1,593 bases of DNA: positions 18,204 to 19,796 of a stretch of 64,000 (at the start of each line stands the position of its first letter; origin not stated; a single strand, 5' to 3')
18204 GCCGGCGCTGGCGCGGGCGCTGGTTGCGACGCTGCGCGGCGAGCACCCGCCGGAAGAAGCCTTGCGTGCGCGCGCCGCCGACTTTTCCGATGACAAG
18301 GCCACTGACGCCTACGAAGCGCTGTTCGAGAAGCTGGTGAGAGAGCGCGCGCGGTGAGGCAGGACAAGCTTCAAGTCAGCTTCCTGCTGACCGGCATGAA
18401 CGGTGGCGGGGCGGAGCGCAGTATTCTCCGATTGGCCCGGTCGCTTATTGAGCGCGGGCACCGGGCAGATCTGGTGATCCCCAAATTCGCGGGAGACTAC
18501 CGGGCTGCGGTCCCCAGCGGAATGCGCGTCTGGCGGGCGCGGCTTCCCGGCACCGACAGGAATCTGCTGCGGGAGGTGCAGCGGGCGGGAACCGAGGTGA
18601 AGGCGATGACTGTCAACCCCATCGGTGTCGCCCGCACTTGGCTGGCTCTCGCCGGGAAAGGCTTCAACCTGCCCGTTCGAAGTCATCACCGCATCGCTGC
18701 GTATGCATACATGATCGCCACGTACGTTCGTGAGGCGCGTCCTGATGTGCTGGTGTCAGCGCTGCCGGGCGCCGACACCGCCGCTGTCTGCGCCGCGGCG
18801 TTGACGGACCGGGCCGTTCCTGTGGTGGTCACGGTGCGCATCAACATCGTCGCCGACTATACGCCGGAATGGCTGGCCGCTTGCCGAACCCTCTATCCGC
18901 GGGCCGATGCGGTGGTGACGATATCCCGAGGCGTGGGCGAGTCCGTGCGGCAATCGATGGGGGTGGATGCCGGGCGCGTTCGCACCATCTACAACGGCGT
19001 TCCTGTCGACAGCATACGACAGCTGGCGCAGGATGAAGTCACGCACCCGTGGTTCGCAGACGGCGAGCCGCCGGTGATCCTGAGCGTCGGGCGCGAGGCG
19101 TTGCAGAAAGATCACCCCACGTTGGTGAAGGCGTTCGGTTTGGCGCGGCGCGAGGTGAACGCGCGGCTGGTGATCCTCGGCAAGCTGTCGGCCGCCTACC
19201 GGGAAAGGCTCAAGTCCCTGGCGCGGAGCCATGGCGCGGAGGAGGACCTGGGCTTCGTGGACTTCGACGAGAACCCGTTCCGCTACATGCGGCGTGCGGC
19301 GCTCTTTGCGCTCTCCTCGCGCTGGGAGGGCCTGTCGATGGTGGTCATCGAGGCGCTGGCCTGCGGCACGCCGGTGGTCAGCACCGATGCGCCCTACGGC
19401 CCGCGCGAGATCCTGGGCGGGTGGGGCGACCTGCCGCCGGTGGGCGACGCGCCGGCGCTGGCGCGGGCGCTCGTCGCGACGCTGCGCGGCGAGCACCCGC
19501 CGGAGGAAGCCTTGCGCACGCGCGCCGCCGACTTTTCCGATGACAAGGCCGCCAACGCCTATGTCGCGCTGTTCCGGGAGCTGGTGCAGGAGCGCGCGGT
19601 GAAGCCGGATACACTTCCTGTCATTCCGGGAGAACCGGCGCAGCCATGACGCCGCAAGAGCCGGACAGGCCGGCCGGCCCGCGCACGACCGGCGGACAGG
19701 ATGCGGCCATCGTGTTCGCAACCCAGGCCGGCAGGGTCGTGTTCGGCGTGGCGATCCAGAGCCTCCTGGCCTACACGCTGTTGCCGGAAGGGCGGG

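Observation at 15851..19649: Tandem triplication of GT4 glycosyltransferases with mosaic conservation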

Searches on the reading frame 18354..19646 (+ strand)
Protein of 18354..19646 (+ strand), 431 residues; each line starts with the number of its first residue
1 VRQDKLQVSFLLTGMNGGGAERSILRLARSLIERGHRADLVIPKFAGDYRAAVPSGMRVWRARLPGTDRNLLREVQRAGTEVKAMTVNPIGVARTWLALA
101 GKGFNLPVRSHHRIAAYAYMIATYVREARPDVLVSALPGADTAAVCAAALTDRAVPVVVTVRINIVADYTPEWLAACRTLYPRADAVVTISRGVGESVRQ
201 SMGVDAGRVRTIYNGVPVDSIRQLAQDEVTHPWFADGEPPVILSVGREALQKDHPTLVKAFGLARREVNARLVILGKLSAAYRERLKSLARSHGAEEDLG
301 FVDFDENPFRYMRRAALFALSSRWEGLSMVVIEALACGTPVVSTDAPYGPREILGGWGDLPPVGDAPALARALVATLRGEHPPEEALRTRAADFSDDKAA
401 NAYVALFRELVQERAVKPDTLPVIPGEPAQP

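Call 8: search_protein_families(library=pfam, proteins=[window:18354-19646:+])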
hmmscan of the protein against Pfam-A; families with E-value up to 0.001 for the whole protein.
window:18354-19646:+ (431 aa): 5 families
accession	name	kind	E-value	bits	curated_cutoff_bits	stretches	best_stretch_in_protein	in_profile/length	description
PF00534.26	Glycos_transf_1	-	7.9e-27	94.3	26.4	1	234-380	10-159/172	Glycosyl transferases group 1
PF13692.12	Glyco_trans_1_4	-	3.8e-24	86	27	1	240-377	2-140/142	Glycosyl transferases group 1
PF13439.12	Glyco_transf_4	-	4.8e-22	79.2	28.5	1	18-219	2-169/170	Glycosyltransferase Family 4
PF13579.12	Glyco_trans_4_4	-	1.9e-16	61.2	29.7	1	18-215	1-158/158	Glycosyl transferase 4-like domain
PF20706.3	GT4-conflict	-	2.5e-11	43.7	26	1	178-345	141-312/385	Family 4 Glycosyltransferase in conflict systems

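Call 9: search_protein_families(library=ncbifam, proteins=[window:18354-19646:+])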
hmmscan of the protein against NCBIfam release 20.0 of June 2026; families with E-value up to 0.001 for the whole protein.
window:18354-19646:+ (431 aa): 27 families (the best 25 are shown)
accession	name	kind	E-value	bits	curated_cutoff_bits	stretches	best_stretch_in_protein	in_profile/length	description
NF050063.1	ProtGlycPglJ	equivalog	1.4e-31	110.1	500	1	152-381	116-334/363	N-acetylgalactosamine-N,N'-diacetylbacillosaminyl-diphospho-undecaprenol 4-alpha-N-acetylgalactosaminyltransferase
TIGR03088.1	stp2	hypoth_equivalog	2.1e-24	86.2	409.05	1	178-410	131-373/374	TIGR03088 family PEP-CTERM/XrtA system glycosyltransferase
TIGR04047.1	MSMEG_0565_glyc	hypoth_equivalog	1.8e-19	70.1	259.85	1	113-408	71-372/373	MSMEG_0565 family glycosyltransferase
NF041876.1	EPS_EpsE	equivalog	3.1e-15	56.3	400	1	182-378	160-360/389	exopolysaccharide biosynthesis GT4 family glycosyltransferase EpsE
NF007396.0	PRK09922.1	equivalog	2.3e-14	53.1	385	1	108-355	65-300/361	lipopolysaccharide 1,6-galactosyltransferase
TIGR03999.1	thiol_BshA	equivalog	3e-14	52.7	273.7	1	136-411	93-374/375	N-acetyl-alpha-D-glucosaminyl L-malate synthase BshA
TIGR02149.1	glgA_Coryne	subfamily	1.4e-11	44.2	302.4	1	178-345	139-314/391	glycogen synthase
NF038011.1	PelF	equivalog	4.5e-11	42.5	100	1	178-355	252-423/489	GT4 family glycosyltransferase PelF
NF011726.0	PRK15179.1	equivalog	2.2e-10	39.5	733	1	200-398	475-677/694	Vi polysaccharide biosynthesis protein TviE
TIGR04157.1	glyco_rSAM_CFB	subfamily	2.8e-10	39.7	400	1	177-346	163-332/406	TIGR04157 family glycosyltransferase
NF038229.1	Glyco4_Geo_Pelo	equivalog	3.1e-09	36.3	400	1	83-346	11-269/338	GPMC system family 4 glycosyltransferase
NF047880.1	glyco_SdgA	exception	7.1e-09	34.7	800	1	266-354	343-429/488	serine-aspartate repeat adhesin O-glycosyltransferase SdgA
NF046085.1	XrtY_assoc_Gly1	equivalog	2.2e-08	33.3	400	1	257-411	227-385/387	XrtY-associated glycosyltransferase XYAG1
NF050056.1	ProtGlycPglH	equivalog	7.6e-08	31.8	600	1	123-410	79-353/354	GalNAc-alpha-(1->4)-GalNAc-alpha-(1->3)-diNAcBac-PP-undecaprenol alpha-1,4-N-acetyl-D-galactosaminyltransferase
NF047684.1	TeichurnBiosyTuaC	equivalog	1.8e-07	30.5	550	1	110-346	90-321/391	teichuronic acid biosynthesis protein TuaC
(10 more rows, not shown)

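Call 11: find_related_loci(query=window:18354-19646:+, collection=genome_contigs, flank=10000)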
Query window:18354-19646:+ (431 aa) in genome_contigs; peptide patterns used: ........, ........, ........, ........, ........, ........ (x = any residue, [..] = any of these).
136 stretches matched a pattern; 34 encode a relative of the query (tblastn E <= 1e-3); 33 distinct loci.
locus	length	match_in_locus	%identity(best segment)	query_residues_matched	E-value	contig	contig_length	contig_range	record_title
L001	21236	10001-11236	88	1-412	0e+0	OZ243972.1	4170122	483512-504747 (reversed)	MAG: Alphaproteobacteria bacterium isolate 09f1bc1b-1bad-4b92-9679-6e0ab018260f genome assembly, chromosome: 1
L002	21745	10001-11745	75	1-415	0e+0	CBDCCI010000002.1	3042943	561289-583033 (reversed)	MAG: Alphaproteobacteria bacterium isolate 09f1bc1b-1bad-4b92-9679-6e0ab018260f genome assembly, contig: contig_2, whole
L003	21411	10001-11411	84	1-412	0e+0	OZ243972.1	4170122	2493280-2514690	MAG: Alphaproteobacteria bacterium isolate 09f1bc1b-1bad-4b92-9679-6e0ab018260f genome assembly, chromosome: 1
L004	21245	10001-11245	72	1-415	0e+0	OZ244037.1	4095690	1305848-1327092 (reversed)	MAG: Longimicrobiales bacterium isolate f1d7cd51-80ea-44bf-852b-8dd3c8245deb genome assembly, chromosome: 1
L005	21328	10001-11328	72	2-407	0e+0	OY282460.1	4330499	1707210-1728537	MAG: uncultured Pseudomonadales bacterium genome assembly, chromosome: 1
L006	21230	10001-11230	76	3-412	0e+0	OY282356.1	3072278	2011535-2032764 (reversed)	MAG: Gemmatimonadota bacterium genome assembly, chromosome: 1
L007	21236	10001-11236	64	4-414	3e-165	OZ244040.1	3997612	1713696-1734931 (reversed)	MAG: Pseudomonadales bacterium isolate 00d0c908-70e7-49bf-9df5-6506a71f4a6f genome assembly, chromosome: 1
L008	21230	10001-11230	58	4-413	1e-147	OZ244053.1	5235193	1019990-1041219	MAG: Terriglobia bacterium isolate c15e5db1-7159-4592-9896-25da90492a0a genome assembly, chromosome: 1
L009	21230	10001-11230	54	3-412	5e-144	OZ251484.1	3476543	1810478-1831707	MAG: Dehalococcoidia bacterium isolate ef173376-b59c-4e26-81a4-37713676cc5d genome assembly, chromosome: 1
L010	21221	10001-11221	57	4-410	2e-142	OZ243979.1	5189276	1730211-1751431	MAG: uncultured Candidatus Binatia bacterium isolate 1ea5a42d-c5b0-4d9d-a207-f079449ea76f genome assembly, chromosome: 1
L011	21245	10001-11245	54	4-418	6e-140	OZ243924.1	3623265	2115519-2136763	MAG: Dehalococcoidia bacterium isolate 8ae34c4e-956f-4af6-a887-bf289f41e209 genome assembly, chromosome: 1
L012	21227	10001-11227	56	4-412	6e-139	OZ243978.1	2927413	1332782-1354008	MAG: Dehalococcoidia bacterium isolate 7f999ff8-d283-48c4-a118-127608cdb325 genome assembly, chromosome: 1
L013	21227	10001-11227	54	5-413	3e-138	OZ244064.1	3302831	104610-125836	MAG: Dehalococcoidia bacterium isolate 6b45779a-ebf8-4e4c-9ead-68fbda15a8e5 genome assembly, chromosome: 1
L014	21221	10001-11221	55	4-410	3e-135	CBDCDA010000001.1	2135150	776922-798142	MAG: uncultured Candidatus Entotheonella sp. isolate cfaa4de9-a9c6-4b59-82e3-79f4103bd15e genome assembly, contig: conti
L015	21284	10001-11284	50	4-411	2e-129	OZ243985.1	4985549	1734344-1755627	MAG: Caldilineaceae bacterium isolate 1a963e88-e386-4f35-86cd-9ea7058ee1bf genome assembly, chromosome: 1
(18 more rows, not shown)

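Call 23: search_solved_structures(query=window:18354-19646:+, max_evalue=0.00001)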
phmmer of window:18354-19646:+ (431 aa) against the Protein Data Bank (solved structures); distinct sequences matched with E-value up to 0.00001: 11.
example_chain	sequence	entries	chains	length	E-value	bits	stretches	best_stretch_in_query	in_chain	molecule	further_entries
8qoy_A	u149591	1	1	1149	3.4e-13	52.4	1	241-358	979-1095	TagF-like capsule polymerase Cps3D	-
5n7z_A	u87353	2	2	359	4.8e-08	35.4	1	177-354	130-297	Lipopolysaccharide 1,6-galactosyltransferase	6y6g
5n80_A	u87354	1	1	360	4.9e-08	35.4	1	177-354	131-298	Lipopolysaccharide 1,6-galactosyltransferase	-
6y6i_A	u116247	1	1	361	4.9e-08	35.4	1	177-354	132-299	Lipopolysaccharide 1,6-galactosyltransferase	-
2jjm_A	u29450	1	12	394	1.8e-07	33.5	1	170-411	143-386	GLYCOSYL TRANSFERASE, GROUP 1 FAMILY PROTEIN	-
3mbo_A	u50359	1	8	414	2.1e-07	33.3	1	170-411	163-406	Glycosyltransferase, group 1 family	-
6kih_A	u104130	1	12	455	1.1e-06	30.9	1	182-375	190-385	Tll1590 protein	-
6eji_A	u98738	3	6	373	1.2e-06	30.9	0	119-391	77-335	WlaC protein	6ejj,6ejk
5d00_A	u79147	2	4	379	2.3e-06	29.9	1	136-411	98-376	N-acetyl-alpha-D-glucosaminyl L-malate synthase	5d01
5ze7_B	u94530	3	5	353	3.3e-06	29.4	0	240-355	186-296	UDP-glucose:tetrahydrobiopterin glucosyltransferase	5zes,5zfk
5zer_A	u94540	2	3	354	3.3e-06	29.4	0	240-355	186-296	UDP-glucose:tetrahydrobiopterin glucosyltransferase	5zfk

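Call 24: find_homologous_proteins(query=window:18354-19646:+, max_evalue=1e-30)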
Query window:18354-19646:+ (431 aa): 2134 proteins with E <= 1e-30 among 8000 candidates; the best 120 are listed.
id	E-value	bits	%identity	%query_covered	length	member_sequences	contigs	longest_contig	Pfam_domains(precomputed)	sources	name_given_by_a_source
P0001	8.5e-282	952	100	100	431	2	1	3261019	PF00534.27,PF13579.13,PF13439.13,PF20706.4,PF13692.13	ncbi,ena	-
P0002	2.0e-249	845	71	73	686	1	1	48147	PF00534.27,PF13579.13,PF13439.13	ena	-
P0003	1.7e-233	793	88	96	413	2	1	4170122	PF00534.27,PF13579.13,PF13439.13,PF20706.4,PF13692.13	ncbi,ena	-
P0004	6.7e-228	775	86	96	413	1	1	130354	PF00534.27,PF13579.13,PF13439.13,PF20706.4,PF13692.13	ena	-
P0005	1.1e-215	734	82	96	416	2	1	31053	PF00534.27,PF13579.13,PF13439.13,PF20706.4,PF13692.13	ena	-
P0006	7.5e-213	725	84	91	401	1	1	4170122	PF00534.27,PF13579.13,PF13439.13,PF20706.4,PF13692.13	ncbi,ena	-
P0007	1.0e-206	705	77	96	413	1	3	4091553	PF00534.27,PF13579.13,PF13439.13,PF20706.4,PF13692.13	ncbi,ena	-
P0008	5.2e-206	702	77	96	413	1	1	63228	PF00534.27,PF13579.13,PF13439.13,PF20706.4,PF13692.13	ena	-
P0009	7.1e-205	699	76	95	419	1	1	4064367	PF00534.27,PF13579.13,PF13439.13,PF20706.4,PF13692.13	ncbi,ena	-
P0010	7.7e-205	699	77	96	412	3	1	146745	PF00534.27,PF13579.13,PF13439.13,PF20706.4,PF13692.13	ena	-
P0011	9.4e-205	698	78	96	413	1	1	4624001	PF00534.27,PF13579.13,PF13439.13,PF20706.4,PF13692.13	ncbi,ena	-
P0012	3.6e-204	696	79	96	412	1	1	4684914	PF00534.27,PF13579.13,PF13439.13,PF20706.4,PF13692.13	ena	-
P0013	9.2e-204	695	78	96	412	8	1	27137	PF00534.27,PF13579.13,PF13439.13,PF20706.4,PF13692.13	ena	-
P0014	4.9e-203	693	77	95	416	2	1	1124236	PF00534.27,PF13579.13,PF13439.13,PF20706.4,PF13692.13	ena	-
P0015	6.1e-203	692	77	96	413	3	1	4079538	PF00534.27,PF13579.13,PF13439.13,PF20706.4,PF13692.13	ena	-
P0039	4.9e-197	673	72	96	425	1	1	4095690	PF00534.27,PF13579.13,PF13439.13,PF20706.4,PF13692.13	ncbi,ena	-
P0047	2.2e-196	671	76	96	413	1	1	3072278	PF00534.27,PF13579.13,PF13439.13,PF20706.4,PF13692.13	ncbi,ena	-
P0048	2.3e-196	671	75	95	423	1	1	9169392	PF00534.27,PF13579.13,PF13439.13,PF20706.4,PF13692.13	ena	-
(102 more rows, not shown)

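Call 25: find_encoding_contigs(protein=P0001, flank=2000, max_places=3)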
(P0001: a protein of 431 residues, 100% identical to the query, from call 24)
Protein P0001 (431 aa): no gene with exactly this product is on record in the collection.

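Call 26: list_cluster_members(proteins=[P0001, P0007, P0012, P0048])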
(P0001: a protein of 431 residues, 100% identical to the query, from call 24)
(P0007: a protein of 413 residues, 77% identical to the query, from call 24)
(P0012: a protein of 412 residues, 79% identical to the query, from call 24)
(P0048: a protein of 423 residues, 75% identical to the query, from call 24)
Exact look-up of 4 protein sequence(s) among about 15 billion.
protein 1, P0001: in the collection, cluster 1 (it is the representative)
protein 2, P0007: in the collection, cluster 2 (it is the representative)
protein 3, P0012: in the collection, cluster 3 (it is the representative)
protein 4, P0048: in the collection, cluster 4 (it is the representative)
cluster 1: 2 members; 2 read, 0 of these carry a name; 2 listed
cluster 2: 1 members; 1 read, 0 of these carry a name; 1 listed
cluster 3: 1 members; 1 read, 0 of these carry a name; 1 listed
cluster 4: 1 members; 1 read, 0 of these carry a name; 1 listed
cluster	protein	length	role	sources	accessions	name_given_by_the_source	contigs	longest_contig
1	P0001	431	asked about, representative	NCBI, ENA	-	-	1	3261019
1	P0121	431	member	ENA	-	-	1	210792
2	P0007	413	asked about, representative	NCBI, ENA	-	-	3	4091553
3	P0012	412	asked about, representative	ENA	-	-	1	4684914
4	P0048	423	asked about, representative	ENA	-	-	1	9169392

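Call 27: find_encoding_contigs(protein=P0007, flank=10000, max_places=4)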
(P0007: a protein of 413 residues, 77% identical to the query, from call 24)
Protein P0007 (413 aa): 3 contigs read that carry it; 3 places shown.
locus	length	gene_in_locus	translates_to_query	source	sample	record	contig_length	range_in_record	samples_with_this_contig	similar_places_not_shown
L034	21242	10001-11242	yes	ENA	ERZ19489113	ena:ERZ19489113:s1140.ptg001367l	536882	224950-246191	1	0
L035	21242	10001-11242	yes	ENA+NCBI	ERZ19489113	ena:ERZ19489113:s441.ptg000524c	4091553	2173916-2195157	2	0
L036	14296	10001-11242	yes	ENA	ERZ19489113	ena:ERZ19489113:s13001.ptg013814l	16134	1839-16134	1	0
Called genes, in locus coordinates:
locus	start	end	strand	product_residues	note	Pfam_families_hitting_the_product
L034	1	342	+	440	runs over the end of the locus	PF01943:Polysacc_synt, PF13440:Polysacc_synt_3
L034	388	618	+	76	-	-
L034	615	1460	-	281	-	PF02353:CMAS, PF08003:Methyltransf_9, PF13489:Methyltransf_23, PF05175:MTS (weak), PF08241:Methyltransf_11, PF08242:Methyltransf_12, PF13649:Methyltransf_25, PF13847:Methyltransf_31, +2 more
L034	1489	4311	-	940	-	-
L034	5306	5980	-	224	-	-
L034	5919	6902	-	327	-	PF14516:AAA_35, PF13401:AAA_22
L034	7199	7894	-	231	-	PF13358:DDE_3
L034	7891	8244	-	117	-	PF13551:HTH_29 (faint), PF13565:HTH_32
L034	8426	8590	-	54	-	-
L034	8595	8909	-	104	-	PF13565:HTH_32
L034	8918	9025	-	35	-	-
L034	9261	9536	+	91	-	-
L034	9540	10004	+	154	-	PF00534:Glycos_transf_1, PF13692:Glyco_trans_1_4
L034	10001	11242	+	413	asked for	PF13439:Glyco_transf_4, PF13579:Glyco_trans_4_4, PF20706:GT4-conflict, PF00534:Glycos_transf_1, PF13692:Glyco_trans_1_4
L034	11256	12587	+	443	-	-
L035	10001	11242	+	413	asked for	PF13439:Glyco_transf_4, PF13579:Glyco_trans_4_4, PF20706:GT4-conflict, PF00534:Glycos_transf_1, PF13692:Glyco_trans_1_4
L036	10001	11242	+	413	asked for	PF13439:Glyco_transf_4, PF13579:Glyco_trans_4_4, PF20706:GT4-conflict, PF00534:Glycos_transf_1, PF13692:Glyco_trans_1_4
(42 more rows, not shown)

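Call 33: find_encoding_contigs(protein=P0039, flank=10000, max_places=1)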
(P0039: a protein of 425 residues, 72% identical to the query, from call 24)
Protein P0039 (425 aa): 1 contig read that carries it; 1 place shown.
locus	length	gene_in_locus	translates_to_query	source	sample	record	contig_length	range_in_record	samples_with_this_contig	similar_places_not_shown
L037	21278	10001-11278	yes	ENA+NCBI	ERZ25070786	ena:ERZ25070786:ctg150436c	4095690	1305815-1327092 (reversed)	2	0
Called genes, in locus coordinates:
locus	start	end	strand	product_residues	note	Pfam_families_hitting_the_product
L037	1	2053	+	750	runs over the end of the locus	PF00560:LRR_1 (faint), PF13855:LRR_8 (weak), PF12799:LRR_4 (faint), PF23598:LRR_14 (weak), PF04932:Wzy_C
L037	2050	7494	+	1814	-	PF00560:LRR_1 (faint), PF13855:LRR_8 (weak), PF23598:LRR_14, PF12799:LRR_4 (weak), PF04932:Wzy_C (weak)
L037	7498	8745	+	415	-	PF13439:Glyco_transf_4 (weak), PF13579:Glyco_trans_4_4, PF13439:Glyco_transf_4, PF20706:GT4-conflict, PF00534:Glycos_transf_1, PF13692:Glyco_trans_1_4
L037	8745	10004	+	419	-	PF13579:Glyco_trans_4_4, PF13439:Glyco_transf_4, PF20706:GT4-conflict, PF00534:Glycos_transf_1, PF13692:Glyco_trans_1_4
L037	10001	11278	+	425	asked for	PF13579:Glyco_trans_4_4, PF13439:Glyco_transf_4, PF20706:GT4-conflict, PF00534:Glycos_transf_1, PF13692:Glyco_trans_1_4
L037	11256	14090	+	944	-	PF02450:LCAT, PF07819:PGAP1 (weak)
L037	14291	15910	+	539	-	PF00884:Sulfatase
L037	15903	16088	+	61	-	-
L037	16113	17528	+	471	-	-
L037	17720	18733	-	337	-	PF05544:Pro_racemase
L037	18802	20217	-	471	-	PF00474:SSF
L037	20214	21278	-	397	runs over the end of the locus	PF03576:Peptidase_S58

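Call 34: find_encoding_contigs(protein=P0047, flank=10000, max_places=1)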
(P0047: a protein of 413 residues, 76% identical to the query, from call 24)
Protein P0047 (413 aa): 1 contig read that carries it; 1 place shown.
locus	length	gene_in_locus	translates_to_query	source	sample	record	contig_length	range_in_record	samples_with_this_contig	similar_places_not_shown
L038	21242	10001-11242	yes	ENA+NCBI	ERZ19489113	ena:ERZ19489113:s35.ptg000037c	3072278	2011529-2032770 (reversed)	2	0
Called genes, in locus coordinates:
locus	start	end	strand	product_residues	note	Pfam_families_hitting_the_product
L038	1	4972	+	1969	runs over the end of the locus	PF00560:LRR_1 (faint), PF12799:LRR_4 (faint), PF25019:LRR_R13L1-DRL21 (faint), PF13855:LRR_8, PF23598:LRR_14 (weak), PF04932:Wzy_C (weak)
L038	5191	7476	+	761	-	PF00560:LRR_1 (faint), PF23598:LRR_14 (weak), PF12799:LRR_4 (weak), PF13855:LRR_8 (weak), PF04932:Wzy_C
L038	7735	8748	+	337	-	PF13439:Glyco_transf_4, PF13579:Glyco_trans_4_4, PF20706:GT4-conflict, PF00534:Glycos_transf_1, PF13692:Glyco_trans_1_4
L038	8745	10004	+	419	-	PF13579:Glyco_trans_4_4, PF13439:Glyco_transf_4, PF20706:GT4-conflict, PF00534:Glycos_transf_1, PF13692:Glyco_trans_1_4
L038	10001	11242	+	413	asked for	PF13439:Glyco_transf_4 (weak), PF13579:Glyco_trans_4_4, PF13439:Glyco_transf_4, PF20706:GT4-conflict, PF00534:Glycos_transf_1, PF13692:Glyco_trans_1_4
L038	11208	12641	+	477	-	PF01943:Polysacc_synt (weak)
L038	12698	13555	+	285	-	-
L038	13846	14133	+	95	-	-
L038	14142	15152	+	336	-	PF13489:Methyltransf_23 (faint), PF01209:Ubie_methyltran (weak), PF13847:Methyltransf_31, PF08241:Methyltransf_11, PF08242:Methyltransf_12, PF13649:Methyltransf_25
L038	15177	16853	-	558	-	-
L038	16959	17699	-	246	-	PF16861:Carbam_trans_C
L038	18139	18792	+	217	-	-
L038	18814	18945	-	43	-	PF19451:DUF5989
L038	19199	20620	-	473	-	-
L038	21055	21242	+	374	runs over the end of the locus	PF20706:GT4-conflict (faint), PF00534:Glycos_transf_1, PF13692:Glyco_trans_1_4, PF13524:Glyco_trans_1_2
